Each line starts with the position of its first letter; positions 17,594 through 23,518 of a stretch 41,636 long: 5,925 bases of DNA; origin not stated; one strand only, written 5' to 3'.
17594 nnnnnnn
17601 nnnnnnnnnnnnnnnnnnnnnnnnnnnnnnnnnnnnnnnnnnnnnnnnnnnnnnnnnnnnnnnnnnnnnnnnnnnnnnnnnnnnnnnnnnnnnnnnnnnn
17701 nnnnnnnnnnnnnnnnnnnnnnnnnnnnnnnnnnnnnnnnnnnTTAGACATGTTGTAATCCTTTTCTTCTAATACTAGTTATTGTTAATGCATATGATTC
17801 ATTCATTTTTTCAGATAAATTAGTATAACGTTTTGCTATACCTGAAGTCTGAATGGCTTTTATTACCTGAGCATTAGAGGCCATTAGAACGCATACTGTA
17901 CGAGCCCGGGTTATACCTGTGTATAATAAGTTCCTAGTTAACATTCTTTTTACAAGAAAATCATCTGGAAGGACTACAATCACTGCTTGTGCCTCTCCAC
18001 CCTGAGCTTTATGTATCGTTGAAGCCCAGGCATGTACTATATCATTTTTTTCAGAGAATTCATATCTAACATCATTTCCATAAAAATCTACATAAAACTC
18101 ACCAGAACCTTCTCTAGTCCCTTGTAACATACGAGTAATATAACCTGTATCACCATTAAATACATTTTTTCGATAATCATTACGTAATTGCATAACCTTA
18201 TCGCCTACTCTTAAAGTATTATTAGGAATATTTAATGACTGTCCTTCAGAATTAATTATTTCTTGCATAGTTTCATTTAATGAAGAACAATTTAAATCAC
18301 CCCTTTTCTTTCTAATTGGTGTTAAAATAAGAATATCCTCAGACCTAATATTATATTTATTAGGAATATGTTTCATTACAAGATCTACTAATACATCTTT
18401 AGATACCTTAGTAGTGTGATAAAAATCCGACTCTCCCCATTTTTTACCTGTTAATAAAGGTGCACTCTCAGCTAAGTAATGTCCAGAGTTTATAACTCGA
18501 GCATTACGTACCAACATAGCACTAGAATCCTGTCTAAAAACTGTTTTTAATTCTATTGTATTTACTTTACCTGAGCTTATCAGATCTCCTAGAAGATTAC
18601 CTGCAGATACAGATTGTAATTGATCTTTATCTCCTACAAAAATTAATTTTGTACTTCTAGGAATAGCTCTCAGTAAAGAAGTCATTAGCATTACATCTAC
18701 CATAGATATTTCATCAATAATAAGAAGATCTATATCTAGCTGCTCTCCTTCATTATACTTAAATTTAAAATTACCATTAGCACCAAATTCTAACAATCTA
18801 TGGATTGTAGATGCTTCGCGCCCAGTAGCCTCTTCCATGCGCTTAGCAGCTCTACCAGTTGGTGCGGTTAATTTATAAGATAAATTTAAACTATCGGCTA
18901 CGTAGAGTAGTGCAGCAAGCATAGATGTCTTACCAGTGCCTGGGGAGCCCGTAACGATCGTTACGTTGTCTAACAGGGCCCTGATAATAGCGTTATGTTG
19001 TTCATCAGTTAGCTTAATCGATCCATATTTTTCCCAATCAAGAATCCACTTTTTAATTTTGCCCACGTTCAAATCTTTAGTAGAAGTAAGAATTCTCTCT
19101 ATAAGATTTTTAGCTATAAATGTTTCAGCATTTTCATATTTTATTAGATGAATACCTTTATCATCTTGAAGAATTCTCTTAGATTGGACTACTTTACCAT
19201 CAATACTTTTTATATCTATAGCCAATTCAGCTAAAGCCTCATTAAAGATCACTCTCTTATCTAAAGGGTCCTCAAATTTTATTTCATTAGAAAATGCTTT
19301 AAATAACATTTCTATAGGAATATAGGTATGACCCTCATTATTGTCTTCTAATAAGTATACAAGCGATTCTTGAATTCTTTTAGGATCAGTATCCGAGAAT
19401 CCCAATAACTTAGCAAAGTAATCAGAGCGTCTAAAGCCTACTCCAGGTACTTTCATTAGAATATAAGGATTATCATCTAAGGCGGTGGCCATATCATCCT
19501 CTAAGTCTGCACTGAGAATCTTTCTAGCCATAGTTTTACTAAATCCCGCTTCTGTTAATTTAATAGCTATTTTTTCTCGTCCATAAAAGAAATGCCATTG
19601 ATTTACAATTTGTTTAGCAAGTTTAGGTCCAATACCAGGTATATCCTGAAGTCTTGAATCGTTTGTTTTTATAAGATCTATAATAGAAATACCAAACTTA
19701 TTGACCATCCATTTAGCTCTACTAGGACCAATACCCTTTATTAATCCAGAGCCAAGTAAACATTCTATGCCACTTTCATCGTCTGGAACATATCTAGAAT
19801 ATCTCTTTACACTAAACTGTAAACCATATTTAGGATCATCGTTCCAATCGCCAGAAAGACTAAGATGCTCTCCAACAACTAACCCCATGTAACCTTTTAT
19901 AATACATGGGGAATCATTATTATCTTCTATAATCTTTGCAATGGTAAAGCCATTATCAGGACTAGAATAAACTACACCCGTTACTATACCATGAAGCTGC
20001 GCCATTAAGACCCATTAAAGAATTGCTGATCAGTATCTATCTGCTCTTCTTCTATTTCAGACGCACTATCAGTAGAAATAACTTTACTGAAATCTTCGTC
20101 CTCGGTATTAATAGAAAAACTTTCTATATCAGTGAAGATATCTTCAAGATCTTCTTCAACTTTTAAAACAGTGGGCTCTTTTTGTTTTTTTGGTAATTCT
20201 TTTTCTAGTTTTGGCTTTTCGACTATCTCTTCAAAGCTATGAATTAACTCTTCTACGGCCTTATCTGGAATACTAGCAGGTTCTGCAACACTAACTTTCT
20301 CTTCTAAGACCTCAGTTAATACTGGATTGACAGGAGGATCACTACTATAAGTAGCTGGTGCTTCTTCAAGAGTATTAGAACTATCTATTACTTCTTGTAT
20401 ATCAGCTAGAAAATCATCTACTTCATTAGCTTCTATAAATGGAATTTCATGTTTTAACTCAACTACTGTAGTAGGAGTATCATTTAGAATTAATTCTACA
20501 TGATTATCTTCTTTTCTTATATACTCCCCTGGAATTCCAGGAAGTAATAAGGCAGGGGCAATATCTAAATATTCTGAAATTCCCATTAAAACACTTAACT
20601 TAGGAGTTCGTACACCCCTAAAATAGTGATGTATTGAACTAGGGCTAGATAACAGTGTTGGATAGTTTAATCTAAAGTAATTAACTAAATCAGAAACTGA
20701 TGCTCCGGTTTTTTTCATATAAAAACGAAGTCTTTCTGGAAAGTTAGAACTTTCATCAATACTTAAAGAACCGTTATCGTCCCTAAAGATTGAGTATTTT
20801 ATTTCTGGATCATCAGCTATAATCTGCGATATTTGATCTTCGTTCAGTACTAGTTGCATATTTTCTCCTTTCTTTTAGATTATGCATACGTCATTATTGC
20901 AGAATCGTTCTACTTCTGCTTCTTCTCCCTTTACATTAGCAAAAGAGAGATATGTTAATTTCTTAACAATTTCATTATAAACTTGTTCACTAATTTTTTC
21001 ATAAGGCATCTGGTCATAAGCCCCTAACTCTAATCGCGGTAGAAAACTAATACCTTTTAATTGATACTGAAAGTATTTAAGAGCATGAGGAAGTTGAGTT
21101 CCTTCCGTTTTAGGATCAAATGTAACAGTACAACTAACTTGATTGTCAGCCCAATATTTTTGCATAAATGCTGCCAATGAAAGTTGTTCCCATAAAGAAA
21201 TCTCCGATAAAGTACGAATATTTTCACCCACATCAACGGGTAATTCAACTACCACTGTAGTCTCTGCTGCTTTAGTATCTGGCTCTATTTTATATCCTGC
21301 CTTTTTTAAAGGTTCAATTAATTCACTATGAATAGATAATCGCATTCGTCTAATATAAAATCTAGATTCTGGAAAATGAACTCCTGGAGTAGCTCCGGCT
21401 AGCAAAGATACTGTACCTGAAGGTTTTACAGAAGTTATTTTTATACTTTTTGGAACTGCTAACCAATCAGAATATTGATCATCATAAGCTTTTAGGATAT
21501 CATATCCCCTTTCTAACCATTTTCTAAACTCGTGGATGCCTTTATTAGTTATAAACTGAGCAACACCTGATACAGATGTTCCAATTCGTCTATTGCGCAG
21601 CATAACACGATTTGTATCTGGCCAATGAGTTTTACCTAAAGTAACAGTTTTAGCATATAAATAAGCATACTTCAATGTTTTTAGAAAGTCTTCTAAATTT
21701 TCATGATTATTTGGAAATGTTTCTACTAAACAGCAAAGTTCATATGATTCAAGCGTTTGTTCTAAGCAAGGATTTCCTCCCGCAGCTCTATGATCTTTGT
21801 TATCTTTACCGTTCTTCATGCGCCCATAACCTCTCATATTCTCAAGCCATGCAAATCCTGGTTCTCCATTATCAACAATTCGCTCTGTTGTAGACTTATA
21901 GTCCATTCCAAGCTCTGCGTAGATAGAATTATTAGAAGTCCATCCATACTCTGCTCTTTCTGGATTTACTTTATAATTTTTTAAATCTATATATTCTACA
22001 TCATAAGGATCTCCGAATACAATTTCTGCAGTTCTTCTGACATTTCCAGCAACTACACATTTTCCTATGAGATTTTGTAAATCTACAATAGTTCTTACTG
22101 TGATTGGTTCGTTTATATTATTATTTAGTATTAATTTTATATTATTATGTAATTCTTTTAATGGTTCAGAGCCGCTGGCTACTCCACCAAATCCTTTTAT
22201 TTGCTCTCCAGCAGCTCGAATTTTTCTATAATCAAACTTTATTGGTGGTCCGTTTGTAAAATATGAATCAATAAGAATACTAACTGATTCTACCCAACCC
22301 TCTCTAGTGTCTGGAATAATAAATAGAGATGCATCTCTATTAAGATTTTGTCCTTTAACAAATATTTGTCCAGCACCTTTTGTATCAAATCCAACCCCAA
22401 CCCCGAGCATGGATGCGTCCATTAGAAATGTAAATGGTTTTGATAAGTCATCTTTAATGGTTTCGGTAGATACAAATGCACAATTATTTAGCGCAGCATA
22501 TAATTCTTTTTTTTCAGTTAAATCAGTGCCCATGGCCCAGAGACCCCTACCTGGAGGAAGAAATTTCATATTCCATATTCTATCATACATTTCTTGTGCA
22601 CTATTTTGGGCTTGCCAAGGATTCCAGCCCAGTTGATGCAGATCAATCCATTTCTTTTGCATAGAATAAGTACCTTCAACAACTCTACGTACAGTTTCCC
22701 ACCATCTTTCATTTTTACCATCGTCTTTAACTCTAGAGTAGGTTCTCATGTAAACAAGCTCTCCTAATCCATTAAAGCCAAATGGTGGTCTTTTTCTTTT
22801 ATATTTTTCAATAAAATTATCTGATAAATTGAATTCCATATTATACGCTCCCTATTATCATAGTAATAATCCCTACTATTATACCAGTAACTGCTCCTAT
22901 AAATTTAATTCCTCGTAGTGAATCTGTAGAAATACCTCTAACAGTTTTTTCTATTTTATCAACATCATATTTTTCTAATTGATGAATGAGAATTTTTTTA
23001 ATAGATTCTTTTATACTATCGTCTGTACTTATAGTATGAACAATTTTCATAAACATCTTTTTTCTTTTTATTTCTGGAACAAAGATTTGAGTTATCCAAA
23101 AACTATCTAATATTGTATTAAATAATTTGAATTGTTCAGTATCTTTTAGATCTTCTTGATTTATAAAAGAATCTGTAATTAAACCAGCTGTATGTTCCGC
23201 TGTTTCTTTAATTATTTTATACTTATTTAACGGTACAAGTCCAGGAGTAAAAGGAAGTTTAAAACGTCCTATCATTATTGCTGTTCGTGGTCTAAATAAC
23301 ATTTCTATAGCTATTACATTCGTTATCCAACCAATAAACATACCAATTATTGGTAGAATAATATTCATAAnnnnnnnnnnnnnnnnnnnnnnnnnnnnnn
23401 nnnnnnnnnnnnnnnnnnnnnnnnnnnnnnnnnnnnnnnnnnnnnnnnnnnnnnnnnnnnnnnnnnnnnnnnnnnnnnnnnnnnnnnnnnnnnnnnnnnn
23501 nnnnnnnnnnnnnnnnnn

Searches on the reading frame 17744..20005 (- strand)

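Call 8: search_protein_families(library=phrogs, proteins=[window:17744-20005:-])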
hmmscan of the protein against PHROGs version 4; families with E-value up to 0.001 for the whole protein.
window:17744-20005:- (753 aa): 6 families
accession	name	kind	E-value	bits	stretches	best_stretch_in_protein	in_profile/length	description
phrog_4412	-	DNA, RNA and nucleotide metabolism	7.5e-149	498.3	1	11-735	17-739/743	exonuclease V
phrog_325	-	DNA, RNA and nucleotide metabolism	2.6e-62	212.4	1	269-739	414-899/986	Dda-like helicase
phrog_25411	-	unknown function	2.9e-10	40.5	0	651-714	533-602/627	-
phrog_1967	-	DNA, RNA and nucleotide metabolism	3.5e-10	40.1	1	617-715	563-674/776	DNA helicase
phrog_170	-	other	2e-09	38.3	1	322-367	65-111/323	PhoH-like phosphate starvation-inducible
phrog_25471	-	unknown function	0.00022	22.3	0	348-460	23-157/162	-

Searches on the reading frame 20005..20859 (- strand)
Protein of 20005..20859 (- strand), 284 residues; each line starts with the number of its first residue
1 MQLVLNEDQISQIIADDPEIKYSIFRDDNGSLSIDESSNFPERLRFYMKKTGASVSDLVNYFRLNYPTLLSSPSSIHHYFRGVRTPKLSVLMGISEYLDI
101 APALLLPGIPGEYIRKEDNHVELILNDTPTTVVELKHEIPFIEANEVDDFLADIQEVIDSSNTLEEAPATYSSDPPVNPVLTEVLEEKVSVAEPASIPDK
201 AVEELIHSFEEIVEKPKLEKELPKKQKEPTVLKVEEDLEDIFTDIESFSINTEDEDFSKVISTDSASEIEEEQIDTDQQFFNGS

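Call 54: search_protein_families(library=pfam, proteins=[window:20005-20859:-], max_evalue=0.01)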
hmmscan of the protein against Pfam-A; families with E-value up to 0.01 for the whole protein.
window:20005-20859:- (284 aa): 1 family
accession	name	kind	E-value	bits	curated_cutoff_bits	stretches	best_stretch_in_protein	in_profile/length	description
PF01381.28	HTH_3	-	0.0019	18.6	23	1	72-104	22-54/55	Helix-turn-helix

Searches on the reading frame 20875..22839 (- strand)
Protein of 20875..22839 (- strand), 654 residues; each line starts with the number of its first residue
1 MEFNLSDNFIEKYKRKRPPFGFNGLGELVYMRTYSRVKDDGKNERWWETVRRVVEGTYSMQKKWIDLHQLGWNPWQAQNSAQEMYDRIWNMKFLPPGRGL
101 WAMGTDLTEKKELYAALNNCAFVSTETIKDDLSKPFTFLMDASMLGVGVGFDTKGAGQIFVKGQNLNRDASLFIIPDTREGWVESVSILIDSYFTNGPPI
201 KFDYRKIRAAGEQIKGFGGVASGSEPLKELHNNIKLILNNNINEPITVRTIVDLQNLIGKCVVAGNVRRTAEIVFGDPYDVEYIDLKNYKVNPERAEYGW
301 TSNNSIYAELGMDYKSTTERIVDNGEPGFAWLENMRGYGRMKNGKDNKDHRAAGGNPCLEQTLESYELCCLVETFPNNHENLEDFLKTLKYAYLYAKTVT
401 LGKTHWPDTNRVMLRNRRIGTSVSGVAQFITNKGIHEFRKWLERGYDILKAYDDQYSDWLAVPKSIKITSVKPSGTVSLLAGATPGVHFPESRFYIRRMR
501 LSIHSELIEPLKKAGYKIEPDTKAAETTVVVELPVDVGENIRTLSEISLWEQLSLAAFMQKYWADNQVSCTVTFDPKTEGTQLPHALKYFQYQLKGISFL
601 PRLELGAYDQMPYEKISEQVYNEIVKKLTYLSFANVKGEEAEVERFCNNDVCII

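Call 8: search_protein_families(library=phrogs, proteins=[window:20875-22839:-])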
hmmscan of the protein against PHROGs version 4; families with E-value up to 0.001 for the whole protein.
window:20875-22839:- (654 aa): 2 families
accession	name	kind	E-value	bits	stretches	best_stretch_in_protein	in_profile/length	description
phrog_367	-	DNA, RNA and nucleotide metabolism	8.7e-134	448.3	1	20-654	29-696/701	ribonucleotide reductase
phrog_84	-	DNA, RNA and nucleotide metabolism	4.3e-08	32.7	0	470-584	661-754/975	ribonucleoside-diphosphate reductase large subunit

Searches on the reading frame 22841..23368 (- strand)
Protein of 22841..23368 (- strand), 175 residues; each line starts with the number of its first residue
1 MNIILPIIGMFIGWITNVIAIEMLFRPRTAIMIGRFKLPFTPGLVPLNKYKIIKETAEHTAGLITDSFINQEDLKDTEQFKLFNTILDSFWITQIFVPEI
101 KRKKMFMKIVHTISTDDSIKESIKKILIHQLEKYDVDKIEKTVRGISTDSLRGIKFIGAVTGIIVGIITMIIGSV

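Call 54: search_protein_families(library=pfam, proteins=[window:22841-23368:-], max_evalue=0.01)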
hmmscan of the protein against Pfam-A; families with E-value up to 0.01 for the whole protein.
window:22841-23368:- (175 aa): 1 family
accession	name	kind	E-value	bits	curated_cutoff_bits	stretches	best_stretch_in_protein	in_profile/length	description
PF04286.17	DUF445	-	7.3e-16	59.5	33.8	2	9-75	3-60/368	Protein of unknown function (DUF445)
